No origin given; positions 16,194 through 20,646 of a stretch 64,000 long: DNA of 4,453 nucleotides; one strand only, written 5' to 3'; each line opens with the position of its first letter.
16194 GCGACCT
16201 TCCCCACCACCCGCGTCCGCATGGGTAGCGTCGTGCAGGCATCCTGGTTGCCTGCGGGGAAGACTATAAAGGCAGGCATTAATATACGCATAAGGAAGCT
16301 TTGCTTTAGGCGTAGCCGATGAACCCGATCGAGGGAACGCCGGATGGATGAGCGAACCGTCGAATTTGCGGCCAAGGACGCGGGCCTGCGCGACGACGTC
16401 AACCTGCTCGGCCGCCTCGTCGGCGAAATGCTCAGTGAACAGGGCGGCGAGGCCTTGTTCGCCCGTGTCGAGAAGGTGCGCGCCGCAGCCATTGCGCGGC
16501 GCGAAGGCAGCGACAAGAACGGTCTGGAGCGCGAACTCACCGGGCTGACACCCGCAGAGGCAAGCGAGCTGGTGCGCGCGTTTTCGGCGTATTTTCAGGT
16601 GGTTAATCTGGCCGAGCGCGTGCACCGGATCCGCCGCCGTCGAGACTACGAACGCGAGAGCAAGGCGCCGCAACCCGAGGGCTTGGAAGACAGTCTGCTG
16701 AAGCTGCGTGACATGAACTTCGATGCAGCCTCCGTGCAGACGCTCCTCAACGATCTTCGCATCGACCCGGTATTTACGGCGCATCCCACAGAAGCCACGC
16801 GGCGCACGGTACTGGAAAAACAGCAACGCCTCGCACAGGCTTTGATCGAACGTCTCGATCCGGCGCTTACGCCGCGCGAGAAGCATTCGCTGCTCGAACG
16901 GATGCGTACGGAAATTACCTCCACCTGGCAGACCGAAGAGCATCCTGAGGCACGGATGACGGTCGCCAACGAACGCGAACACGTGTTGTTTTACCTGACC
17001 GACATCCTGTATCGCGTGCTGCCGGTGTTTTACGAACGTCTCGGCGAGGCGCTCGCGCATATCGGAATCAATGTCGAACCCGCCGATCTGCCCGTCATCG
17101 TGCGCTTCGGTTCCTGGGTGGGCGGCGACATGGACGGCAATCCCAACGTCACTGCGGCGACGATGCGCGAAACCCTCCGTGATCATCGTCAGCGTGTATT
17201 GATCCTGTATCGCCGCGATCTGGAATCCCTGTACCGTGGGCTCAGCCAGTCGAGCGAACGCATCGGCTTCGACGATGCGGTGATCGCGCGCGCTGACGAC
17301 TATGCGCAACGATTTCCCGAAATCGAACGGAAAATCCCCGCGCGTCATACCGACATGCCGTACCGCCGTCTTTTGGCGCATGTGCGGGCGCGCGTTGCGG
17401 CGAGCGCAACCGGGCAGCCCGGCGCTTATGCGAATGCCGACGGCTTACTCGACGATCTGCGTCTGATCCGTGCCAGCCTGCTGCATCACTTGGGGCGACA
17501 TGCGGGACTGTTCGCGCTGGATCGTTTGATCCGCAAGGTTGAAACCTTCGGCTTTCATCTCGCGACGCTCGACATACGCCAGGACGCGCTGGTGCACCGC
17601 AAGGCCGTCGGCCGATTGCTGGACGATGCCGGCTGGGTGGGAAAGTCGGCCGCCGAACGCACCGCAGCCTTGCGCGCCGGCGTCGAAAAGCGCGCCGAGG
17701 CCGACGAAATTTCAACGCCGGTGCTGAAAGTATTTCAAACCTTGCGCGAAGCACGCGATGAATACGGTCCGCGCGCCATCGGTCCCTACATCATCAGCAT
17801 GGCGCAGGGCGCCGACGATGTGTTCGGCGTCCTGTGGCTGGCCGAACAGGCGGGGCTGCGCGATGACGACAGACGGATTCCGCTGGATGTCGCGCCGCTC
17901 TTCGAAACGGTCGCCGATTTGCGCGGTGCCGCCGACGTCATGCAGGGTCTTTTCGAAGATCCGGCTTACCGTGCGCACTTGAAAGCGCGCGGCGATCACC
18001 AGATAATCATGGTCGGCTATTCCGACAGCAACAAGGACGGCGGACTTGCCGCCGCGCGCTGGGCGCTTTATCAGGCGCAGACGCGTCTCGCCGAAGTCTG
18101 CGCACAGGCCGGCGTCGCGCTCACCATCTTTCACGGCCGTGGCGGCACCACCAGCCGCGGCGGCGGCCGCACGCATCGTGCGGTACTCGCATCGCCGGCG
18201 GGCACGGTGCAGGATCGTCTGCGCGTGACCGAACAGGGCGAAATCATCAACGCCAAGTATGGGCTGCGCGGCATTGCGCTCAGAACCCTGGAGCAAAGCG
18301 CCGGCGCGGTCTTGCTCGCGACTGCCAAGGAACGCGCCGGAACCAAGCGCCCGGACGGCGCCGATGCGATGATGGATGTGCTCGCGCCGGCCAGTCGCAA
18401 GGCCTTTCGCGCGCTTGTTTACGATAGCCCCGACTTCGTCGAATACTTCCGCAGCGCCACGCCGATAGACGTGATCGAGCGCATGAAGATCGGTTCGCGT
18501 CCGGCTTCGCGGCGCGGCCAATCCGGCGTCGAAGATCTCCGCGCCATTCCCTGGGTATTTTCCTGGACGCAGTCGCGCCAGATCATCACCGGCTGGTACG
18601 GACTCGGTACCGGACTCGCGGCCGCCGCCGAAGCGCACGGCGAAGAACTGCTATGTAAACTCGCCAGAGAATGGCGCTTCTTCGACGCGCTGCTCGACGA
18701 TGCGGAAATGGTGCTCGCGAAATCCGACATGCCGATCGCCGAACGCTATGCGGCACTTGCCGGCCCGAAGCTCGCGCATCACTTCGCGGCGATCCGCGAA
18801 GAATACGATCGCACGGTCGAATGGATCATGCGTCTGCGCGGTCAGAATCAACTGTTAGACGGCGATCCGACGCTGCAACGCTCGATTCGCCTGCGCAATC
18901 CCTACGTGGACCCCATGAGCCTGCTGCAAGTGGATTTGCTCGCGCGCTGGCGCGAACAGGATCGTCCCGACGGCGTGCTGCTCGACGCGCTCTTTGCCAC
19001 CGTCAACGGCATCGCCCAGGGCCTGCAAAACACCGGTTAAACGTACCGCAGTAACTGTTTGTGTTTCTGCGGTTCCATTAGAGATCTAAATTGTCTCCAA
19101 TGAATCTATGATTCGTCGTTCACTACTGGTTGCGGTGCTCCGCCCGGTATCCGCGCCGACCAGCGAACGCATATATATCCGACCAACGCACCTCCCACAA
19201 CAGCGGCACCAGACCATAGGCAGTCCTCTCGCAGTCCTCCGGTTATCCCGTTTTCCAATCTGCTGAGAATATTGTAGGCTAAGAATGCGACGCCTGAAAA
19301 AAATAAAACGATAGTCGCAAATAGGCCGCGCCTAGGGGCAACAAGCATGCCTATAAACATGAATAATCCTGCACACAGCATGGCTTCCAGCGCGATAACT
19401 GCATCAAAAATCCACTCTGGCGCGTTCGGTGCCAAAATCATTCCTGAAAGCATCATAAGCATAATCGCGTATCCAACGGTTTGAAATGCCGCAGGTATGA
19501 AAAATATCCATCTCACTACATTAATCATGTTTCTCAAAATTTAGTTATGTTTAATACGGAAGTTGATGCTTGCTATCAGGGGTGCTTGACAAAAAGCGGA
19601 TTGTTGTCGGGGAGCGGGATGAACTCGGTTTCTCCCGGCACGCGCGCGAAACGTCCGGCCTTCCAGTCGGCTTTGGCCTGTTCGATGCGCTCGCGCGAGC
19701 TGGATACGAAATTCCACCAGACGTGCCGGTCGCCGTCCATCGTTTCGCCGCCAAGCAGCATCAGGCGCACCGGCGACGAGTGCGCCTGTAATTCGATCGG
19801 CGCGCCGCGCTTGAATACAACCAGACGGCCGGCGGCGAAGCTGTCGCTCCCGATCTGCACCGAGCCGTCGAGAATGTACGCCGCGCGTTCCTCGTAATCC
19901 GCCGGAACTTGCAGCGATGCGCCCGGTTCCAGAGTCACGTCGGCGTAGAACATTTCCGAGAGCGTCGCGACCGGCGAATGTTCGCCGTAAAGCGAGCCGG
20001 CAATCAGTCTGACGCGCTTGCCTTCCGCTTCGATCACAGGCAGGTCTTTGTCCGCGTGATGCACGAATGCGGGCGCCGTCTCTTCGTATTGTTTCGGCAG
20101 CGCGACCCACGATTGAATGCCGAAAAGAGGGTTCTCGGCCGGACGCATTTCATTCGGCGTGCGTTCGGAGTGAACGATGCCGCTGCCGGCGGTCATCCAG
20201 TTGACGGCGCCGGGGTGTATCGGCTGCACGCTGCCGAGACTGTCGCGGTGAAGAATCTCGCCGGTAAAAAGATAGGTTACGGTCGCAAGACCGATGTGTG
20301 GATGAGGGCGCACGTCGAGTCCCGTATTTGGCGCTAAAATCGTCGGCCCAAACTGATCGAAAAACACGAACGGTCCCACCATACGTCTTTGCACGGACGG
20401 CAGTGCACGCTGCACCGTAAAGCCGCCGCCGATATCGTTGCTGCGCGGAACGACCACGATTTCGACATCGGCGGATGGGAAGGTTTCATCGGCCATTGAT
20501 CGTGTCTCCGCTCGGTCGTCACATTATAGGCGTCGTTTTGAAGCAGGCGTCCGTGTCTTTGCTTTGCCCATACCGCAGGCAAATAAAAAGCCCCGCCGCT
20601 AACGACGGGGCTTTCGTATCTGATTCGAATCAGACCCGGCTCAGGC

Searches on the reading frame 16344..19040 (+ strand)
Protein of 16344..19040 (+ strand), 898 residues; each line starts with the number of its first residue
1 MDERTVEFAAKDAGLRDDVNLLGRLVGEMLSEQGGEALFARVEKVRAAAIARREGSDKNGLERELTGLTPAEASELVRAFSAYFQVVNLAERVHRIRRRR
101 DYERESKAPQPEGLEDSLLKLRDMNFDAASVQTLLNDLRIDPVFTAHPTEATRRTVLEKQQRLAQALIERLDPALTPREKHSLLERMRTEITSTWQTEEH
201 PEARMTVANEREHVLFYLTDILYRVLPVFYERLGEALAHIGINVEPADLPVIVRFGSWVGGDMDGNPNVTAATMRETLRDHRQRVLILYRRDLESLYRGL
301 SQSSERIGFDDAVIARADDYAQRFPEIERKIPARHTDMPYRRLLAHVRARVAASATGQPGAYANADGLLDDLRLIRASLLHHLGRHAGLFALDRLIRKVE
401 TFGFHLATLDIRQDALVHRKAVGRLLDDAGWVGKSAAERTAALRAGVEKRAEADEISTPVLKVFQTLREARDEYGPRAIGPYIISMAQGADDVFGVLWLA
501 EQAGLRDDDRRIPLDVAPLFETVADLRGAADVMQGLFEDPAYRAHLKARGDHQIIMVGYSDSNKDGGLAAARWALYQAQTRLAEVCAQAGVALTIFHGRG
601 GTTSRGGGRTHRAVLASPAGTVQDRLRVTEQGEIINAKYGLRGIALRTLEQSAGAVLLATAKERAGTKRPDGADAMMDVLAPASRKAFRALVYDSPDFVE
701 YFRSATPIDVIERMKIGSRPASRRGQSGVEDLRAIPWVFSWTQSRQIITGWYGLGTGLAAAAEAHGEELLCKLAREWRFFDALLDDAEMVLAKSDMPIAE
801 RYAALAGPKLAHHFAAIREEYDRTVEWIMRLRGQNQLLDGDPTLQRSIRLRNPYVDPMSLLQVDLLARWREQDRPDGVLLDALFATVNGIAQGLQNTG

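Call 42: search_protein_families(library=padloc, proteins=[window:16344-19040:+], max_evalue=0.001)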
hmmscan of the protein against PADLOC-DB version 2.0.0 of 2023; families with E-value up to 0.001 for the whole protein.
window:16344-19040:+ (898 aa): 0 families

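Call 43: search_protein_families(library=pfam, proteins=[window:16344-19040:+], max_evalue=0.0001)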
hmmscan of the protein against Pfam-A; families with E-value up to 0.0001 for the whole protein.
window:16344-19040:+ (898 aa): 1 family
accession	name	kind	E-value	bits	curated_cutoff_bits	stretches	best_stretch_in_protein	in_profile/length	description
PF00311.23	PEPcase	-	2.3e-276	919.8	22.4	1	15-898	1-919/919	Phosphoenolpyruvate carboxylase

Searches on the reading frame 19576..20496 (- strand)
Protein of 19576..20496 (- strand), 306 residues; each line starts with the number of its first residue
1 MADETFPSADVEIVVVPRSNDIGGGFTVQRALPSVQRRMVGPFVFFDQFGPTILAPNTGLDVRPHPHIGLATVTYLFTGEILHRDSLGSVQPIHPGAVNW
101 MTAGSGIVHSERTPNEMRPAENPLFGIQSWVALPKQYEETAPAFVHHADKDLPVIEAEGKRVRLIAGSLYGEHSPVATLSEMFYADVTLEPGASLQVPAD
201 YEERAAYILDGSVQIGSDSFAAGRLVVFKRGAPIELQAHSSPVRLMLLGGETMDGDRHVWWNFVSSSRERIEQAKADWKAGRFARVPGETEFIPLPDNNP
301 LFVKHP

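Call 42: search_protein_families(library=padloc, proteins=[window:19576-20496:-], max_evalue=0.001)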
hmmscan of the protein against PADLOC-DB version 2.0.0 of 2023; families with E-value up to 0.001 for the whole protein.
window:19576-20496:- (306 aa): 0 families

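Call 43: search_protein_families(library=pfam, proteins=[window:19576-20496:-], max_evalue=0.0001)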
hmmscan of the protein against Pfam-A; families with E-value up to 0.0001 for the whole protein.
window:19576-20496:- (306 aa): 2 families
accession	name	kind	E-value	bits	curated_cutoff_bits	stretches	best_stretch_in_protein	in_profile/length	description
PF02678.22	Pirin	-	1.1e-32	112.6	26.1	1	26-131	2-108/108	Pirin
PF05726.19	Pirin_C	-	2.7e-28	98.8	27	1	184-283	1-102/103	Pirin C-terminal cupin domain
